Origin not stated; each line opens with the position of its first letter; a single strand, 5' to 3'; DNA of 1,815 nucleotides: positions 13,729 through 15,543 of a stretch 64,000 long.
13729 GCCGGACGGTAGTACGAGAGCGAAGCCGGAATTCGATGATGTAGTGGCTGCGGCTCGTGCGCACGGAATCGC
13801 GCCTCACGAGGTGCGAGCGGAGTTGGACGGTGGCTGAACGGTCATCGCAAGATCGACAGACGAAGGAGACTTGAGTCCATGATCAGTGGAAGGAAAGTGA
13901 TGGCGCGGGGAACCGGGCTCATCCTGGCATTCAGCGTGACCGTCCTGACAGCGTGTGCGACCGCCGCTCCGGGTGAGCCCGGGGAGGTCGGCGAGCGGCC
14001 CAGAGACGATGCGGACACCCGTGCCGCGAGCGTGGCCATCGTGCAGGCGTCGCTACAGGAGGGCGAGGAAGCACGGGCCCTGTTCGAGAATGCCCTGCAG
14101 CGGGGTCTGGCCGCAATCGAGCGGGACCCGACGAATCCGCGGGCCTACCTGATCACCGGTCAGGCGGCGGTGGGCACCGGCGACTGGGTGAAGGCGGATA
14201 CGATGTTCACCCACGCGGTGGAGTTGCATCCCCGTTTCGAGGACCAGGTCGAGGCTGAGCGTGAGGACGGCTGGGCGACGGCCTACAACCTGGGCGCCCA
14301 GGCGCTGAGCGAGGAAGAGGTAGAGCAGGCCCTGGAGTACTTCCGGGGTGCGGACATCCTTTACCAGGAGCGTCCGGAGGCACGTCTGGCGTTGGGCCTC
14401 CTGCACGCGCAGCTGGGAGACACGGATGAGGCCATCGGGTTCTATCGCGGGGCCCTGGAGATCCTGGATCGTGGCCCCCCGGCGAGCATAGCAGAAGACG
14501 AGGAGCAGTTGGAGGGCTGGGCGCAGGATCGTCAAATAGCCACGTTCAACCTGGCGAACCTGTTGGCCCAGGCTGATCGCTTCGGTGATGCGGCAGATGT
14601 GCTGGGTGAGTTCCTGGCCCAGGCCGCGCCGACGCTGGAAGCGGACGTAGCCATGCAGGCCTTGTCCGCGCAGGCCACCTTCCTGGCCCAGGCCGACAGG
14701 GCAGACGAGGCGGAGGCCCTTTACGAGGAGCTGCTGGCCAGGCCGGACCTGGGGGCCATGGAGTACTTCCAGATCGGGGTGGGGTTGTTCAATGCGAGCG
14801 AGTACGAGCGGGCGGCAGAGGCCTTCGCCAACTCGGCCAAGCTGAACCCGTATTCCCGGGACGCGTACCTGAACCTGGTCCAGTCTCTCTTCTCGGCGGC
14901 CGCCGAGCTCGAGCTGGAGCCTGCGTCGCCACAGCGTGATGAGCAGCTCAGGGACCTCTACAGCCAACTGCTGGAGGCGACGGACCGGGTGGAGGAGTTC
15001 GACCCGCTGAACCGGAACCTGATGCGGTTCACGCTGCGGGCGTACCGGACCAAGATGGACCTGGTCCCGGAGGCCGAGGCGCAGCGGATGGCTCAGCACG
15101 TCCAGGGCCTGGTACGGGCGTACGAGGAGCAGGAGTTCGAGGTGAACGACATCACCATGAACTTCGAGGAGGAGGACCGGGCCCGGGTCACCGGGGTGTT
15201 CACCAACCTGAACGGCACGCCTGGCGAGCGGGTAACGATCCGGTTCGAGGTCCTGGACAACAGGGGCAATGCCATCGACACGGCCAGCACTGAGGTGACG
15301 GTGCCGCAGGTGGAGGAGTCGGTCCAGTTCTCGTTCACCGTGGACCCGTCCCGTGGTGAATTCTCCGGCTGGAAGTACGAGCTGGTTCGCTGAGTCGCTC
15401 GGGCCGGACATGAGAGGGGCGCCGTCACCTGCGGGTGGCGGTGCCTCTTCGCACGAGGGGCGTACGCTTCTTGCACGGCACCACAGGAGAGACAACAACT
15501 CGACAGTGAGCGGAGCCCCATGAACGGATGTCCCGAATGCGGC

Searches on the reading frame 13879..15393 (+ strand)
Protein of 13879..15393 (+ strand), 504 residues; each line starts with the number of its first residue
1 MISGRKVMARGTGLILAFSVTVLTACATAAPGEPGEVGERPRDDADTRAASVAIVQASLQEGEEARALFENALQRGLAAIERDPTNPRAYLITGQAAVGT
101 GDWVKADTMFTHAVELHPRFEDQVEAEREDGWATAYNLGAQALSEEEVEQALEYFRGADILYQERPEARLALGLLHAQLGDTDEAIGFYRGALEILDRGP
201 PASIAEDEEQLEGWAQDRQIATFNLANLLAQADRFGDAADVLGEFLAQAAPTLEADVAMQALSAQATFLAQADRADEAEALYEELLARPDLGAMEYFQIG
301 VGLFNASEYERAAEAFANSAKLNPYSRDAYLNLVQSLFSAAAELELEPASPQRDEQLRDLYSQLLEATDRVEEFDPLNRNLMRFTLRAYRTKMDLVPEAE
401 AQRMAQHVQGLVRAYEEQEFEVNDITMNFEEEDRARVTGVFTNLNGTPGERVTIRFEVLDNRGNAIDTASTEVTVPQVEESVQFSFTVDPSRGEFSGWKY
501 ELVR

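Call 45: find_encoding_contigs(protein=window:13879-15393:+, flank=10000, max_places=1)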
Protein window:13879-15393:+ (504 aa): 12 contigs read that carry it; 1 place shown.
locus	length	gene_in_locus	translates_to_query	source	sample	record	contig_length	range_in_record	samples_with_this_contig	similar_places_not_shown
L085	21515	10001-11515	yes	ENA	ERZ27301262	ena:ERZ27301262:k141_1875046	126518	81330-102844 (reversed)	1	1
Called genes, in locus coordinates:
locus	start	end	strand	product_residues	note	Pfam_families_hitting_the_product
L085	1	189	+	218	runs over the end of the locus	PF04028:DUF374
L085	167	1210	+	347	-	PF02606:LpxK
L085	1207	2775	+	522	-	PF00890:FAD_binding_2, PF07992:Pyr_redox_2 (faint), PF02910:Succ_DH_flav_C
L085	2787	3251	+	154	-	PF02590:SPOUT_MTase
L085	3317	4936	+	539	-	PF10079:Rossmann-like_BshC, PF24850:CC_BshC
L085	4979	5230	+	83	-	-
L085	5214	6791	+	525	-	PF03023:MurJ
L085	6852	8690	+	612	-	PF01541:GIY-YIG, PF27096:UvrC_M, PF22920:UvrC_RNaseH, PF08459:UvrC_RNaseH_dom, PF12826:HHH_2, PF14520:HHH_5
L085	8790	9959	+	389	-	PF01969:Ni_insertion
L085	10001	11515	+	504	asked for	PF13424:TPR_12 (faint), PF00515:TPR_1 (faint), PF07719:TPR_2 (faint), PF07721:TPR_4 (faint), PF13176:TPR_7 (faint), PF13428:TPR_14 (faint), PF13432:TPR_16 (faint), PF14559:TPR_19 (faint)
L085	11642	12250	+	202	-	PF12773:DZR (faint), PF13240:Zn_Ribbon_1 (faint), PF13248:Zn_ribbon_3 (weak), PF09413:DUF2007 (weak)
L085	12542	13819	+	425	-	PF17820:PDZ_6 (weak), PF19238:Radical_SAM_2, PF04055:Radical_SAM (faint), PF04459:DUF512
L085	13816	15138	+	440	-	PF00009:GTP_EFTU, PF01926:MMR_HSR1, PF02421:FeoB_N, PF04548:AIG1 (weak), PF00009:GTP_EFTU, PF01926:MMR_HSR1, PF02421:FeoB_N, PF14714:KH_dom-like, +5 more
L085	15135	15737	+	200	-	PF02660:G3P_acyltransf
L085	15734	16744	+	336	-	PF01210:NAD_Gly3P_dh_N, PF03446:NAD_binding_2 (weak), PF03807:F420_oxidored (faint), PF07479:NAD_Gly3P_dh_C, PF20618:GPD_NAD_C_bact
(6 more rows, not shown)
